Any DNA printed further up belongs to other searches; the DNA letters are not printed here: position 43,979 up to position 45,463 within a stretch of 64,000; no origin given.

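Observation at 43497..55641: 12-kb Car/Cai-like acyl-CoA reductase - Etf cluster with unassigned substrate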

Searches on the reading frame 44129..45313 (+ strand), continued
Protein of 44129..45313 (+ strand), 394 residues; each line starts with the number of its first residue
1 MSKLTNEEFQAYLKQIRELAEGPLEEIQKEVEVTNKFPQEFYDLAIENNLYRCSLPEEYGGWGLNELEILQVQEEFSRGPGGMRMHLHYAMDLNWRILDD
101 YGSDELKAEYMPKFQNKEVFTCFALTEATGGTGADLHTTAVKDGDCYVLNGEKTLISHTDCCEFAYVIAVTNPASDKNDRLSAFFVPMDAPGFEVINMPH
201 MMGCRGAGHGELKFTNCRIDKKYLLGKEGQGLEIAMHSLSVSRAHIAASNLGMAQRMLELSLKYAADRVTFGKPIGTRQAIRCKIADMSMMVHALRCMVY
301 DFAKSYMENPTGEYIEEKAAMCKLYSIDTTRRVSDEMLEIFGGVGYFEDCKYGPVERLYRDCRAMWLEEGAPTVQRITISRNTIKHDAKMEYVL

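Call 42: search_solved_structures(query=window:44129-45313:+, max_evalue=1e-50, show_alignments=5)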
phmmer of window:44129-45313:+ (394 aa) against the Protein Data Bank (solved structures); distinct sequences matched with E-value up to 1e-50: 13.
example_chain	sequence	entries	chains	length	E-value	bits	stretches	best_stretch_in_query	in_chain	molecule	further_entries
5ol2_C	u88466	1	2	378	2.6e-61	210.8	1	6-384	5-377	Acyl-CoA dehydrogenase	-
8i4p_A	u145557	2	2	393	3.1e-57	197.4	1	6-385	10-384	Acyl-CoA dehydrogenase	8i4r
7w0j_A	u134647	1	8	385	4.7e-57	196.8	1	6-385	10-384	Acyl-CoA dehydrogenase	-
5lnx_A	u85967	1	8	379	3.2e-56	194.1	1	12-381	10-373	Acyl-CoA dehydrogenase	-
2vig_A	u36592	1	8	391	4.9e-55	190.2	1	7-385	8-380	SHORT-CHAIN SPECIFIC ACYL-COA DEHYDROGENASE,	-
7y0a_A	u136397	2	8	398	5e-55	190.1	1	7-388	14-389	Short-chain specific acyl-CoA dehydrogenase, mitochondrial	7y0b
8sgs_A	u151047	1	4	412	1.2e-54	188.9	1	7-383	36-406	Short-chain specific acyl-CoA dehydrogenase, mitochondrial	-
1jqi_A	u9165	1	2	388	4.8e-54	186.9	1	10-383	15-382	short chain acyl-CoA dehydrogenase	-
3pfd_A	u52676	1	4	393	2.8e-53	184.4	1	7-383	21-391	Acyl-CoA dehydrogenase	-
4u83_A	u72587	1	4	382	3.1e-53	184.2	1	54-382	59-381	Acyl-CoA dehydrogenase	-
6fah_C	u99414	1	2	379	8e-53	182.9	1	11-384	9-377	Caffeyl-CoA reductase-Etf complex subunit CarC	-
9w60_A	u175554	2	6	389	8e-52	179.6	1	8-382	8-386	Butyryl CoA dehydrogenase apo protein | Butyryl CoA Dehydrogenase with FAD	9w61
4l1f_A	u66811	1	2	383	4.7e-51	177.1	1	17-385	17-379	Acyl-CoA dehydrogenase domain protein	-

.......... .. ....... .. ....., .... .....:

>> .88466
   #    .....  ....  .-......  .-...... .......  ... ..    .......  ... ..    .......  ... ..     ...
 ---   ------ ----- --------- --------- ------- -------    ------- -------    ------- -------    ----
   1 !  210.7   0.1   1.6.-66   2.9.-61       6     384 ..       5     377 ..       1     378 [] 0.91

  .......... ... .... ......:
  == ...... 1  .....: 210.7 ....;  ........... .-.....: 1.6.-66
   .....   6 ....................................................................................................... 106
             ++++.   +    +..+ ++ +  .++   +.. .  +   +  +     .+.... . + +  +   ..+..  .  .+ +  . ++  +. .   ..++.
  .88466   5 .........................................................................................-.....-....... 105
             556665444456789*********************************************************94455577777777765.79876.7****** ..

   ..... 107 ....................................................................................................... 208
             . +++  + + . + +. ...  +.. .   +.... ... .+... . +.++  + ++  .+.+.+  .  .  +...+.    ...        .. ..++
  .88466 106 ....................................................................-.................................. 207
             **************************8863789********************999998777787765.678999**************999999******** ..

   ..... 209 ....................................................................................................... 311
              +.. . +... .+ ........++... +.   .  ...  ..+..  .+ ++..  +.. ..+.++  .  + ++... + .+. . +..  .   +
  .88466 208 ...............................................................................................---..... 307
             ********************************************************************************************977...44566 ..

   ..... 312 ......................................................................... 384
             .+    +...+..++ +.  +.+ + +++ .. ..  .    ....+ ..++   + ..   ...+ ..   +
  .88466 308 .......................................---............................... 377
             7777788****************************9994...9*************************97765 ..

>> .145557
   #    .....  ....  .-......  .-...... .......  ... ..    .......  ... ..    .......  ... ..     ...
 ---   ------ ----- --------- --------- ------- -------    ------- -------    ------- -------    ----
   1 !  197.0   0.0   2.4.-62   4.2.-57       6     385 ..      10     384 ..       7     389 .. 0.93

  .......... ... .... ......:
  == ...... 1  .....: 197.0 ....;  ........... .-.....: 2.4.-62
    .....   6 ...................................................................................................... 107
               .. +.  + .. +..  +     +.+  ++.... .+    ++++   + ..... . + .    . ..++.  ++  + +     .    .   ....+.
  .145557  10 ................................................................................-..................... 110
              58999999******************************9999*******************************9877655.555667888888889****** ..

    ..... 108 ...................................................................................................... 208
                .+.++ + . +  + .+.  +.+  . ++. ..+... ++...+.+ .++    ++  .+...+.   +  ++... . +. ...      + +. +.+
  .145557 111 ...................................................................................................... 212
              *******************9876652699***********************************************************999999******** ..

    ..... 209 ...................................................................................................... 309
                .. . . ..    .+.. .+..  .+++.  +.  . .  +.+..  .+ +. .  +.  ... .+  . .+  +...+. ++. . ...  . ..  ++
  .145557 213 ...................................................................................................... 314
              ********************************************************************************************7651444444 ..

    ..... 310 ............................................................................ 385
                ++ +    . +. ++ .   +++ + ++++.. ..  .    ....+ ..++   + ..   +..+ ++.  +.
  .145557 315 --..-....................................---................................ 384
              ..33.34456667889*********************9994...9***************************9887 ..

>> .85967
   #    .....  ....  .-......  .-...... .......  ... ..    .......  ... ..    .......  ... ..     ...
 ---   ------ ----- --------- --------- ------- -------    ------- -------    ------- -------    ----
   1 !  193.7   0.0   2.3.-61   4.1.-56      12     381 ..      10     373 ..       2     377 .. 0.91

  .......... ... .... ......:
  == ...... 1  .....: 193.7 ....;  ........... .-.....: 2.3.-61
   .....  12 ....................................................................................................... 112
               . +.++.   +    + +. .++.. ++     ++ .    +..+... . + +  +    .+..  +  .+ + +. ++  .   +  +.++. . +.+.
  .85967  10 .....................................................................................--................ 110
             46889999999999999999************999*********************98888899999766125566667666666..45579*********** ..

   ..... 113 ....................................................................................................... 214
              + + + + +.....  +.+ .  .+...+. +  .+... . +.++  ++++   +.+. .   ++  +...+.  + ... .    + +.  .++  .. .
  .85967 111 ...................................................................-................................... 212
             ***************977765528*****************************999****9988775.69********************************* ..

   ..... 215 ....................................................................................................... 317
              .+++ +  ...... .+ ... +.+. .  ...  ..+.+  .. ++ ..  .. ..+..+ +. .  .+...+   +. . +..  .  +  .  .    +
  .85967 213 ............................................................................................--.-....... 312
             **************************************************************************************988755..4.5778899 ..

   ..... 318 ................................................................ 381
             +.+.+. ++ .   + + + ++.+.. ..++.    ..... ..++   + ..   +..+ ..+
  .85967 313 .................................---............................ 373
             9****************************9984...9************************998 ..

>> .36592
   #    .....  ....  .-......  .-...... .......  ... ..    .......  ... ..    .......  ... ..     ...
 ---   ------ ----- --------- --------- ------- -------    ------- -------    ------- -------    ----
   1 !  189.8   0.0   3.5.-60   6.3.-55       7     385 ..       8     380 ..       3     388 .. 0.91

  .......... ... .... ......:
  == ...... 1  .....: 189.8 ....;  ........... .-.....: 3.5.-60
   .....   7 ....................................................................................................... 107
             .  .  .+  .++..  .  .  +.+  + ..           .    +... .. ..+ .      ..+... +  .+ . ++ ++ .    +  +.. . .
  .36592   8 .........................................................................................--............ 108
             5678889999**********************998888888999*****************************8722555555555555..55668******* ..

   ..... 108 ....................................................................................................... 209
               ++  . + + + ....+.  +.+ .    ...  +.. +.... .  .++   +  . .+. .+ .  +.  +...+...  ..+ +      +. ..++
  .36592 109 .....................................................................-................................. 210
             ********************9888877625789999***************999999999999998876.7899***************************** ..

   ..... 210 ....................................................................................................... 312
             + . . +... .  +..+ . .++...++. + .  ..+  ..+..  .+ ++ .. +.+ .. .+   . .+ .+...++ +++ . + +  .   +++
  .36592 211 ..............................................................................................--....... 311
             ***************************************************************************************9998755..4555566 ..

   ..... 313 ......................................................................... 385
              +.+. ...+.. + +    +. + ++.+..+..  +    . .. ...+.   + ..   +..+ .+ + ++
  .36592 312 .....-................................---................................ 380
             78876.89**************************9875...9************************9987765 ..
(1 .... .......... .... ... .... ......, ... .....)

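Call 76: find_encoding_contigs(protein=P0079, flank=10000, max_places=1)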
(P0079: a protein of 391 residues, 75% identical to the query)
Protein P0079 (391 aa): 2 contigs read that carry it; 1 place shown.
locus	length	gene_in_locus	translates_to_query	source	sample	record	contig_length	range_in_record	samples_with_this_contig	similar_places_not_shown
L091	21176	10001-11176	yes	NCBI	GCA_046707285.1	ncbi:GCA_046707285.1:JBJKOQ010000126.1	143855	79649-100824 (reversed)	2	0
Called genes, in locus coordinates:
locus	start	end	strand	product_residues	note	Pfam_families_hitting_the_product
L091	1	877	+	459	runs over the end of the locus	PF06826:Asp-Al_Ex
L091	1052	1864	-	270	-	PF06342:DUF1057 (weak), PF00561:Abhydrolase_1, PF12146:Hydrolase_4, PF12697:Abhydrolase_6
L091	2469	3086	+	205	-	PF11361:DUF3159 (weak)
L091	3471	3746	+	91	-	PF08765:Mor (faint)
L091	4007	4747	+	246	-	PF12146:Hydrolase_4 (faint)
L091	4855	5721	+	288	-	PF23023:Anti-Pycsar_Apyc1 (weak), PF00753:Lactamase_B, PF19583:ODP, PF12706:Lactamase_B_2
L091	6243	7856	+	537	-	PF02776:TPP_enzyme_N, PF00205:TPP_enzyme_M, PF02775:TPP_enzyme_C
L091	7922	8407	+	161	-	PF01842:ACT, PF22629:ACT_AHAS_ss, PF13710:ACT_5, PF10369:ALS_ss_C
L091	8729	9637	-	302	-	PF00126:HTH_1, PF03466:LysR_substrate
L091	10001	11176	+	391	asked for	PF02771:Acyl-CoA_dh_N, PF02770:Acyl-CoA_dh_M, PF00441:Acyl-CoA_dh_1, PF08028:Acyl-CoA_dh_2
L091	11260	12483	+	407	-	PF02515:CoA_transf_3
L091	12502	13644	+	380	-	PF02771:Acyl-CoA_dh_N, PF02770:Acyl-CoA_dh_M, PF00441:Acyl-CoA_dh_1, PF08028:Acyl-CoA_dh_2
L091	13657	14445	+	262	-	PF01012:ETF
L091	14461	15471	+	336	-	PF01012:ETF, PF00766:ETF_alpha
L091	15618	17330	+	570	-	PF00501:AMP-binding, PF13193:AMP-binding_C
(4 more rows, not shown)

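Call 77: find_encoding_contigs(protein=P0066, flank=10000, max_places=1)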
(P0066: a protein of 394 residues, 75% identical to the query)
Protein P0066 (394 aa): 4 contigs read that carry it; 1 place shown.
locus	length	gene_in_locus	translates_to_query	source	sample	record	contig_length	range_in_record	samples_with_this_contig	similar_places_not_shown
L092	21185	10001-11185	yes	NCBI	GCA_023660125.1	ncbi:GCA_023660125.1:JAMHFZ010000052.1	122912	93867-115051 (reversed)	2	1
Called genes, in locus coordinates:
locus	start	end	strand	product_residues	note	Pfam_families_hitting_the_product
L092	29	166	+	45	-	-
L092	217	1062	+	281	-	PF00015:MCPsignal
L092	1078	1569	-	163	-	PF04073:tRNA_edit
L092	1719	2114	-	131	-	PF01243:PNPOx_N, PF12900:Pyridox_ox_2 (weak), PF16242:Pyrid_ox_like (weak)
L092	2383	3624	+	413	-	PF07690:MFS_1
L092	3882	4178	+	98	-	-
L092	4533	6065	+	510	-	-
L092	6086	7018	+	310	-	PF00535:Glycos_transf_2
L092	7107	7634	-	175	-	PF09918:DUF2148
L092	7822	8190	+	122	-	PF01638:HxlR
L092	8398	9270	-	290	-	-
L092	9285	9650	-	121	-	PF00072:Response_reg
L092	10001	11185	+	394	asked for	PF02771:Acyl-CoA_dh_N, PF02770:Acyl-CoA_dh_M, PF00441:Acyl-CoA_dh_1, PF08028:Acyl-CoA_dh_2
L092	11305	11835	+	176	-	-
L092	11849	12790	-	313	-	PF00126:HTH_1, PF03466:LysR_substrate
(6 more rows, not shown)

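Call 78: find_encoding_contigs(protein=P0052, flank=10000, max_places=1)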
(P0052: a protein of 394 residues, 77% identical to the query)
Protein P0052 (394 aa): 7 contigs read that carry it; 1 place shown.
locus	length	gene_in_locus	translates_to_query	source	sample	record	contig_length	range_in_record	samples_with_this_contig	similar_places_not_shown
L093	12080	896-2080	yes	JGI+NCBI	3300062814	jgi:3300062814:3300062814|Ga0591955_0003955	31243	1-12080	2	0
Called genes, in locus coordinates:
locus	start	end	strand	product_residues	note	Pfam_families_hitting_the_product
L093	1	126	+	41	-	?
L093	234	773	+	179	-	-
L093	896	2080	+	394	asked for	PF02771:Acyl-CoA_dh_N, PF02770:Acyl-CoA_dh_M, PF00441:Acyl-CoA_dh_1, PF08028:Acyl-CoA_dh_2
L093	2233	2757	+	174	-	-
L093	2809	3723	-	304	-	PF00126:HTH_1, PF03466:LysR_substrate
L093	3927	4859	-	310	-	PF21686:LigD_Prim-Pol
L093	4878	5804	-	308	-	PF01068:DNA_ligase_A_M, PF04679:DNA_ligase_A_C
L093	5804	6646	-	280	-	PF02735:Ku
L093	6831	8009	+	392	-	PF01996:F420_ligase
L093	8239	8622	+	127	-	PF02001:DUF134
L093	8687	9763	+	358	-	-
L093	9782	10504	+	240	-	PF05239:PRC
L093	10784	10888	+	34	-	-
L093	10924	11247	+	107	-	PF00085:Thioredoxin, PF14595:Thioredoxin_9 (weak), PF13098:Thioredoxin_2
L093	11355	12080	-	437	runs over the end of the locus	PF01078:Mg_chelatase (faint), PF05496:RuvB_N, PF00004:AAA, PF07728:AAA_5 (weak), PF16193:AAA_assoc_2, PF12002:MgsA_C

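Call 105: search_protein_representatives(protein=window:44129-45313:+)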
Query: 394 residues. Proteins with E-value up to 0.001 (for the whole library): 38254; up to 1e-10: 14450; up to 1e-30: 1652. The best 150 are listed.
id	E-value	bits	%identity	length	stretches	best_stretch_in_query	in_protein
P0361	2.9e-197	671.6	74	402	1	1-392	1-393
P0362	1.3e-140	485.1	74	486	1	1-290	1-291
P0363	3.6e-121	421.1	80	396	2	1-218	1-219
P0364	1.1e-117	409.7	70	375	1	111-371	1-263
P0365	3.6e-89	315.7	29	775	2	52-385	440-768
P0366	5.1e-89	315.2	33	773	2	50-388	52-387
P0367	6.8e-89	314.8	31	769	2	11-384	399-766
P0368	2.9e-88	312.8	63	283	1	4-216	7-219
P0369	1.0e-85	304.4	41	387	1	10-384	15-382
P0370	4.7e-85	302.2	68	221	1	1-210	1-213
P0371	5.1e-82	292.2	34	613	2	6-381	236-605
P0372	1.9e-81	290.4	96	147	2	198-296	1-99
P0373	1.5e-77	277.5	41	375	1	5-380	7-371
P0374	4.2e-77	276.0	70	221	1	198-373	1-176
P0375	1.9e-76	273.8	40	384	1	12-385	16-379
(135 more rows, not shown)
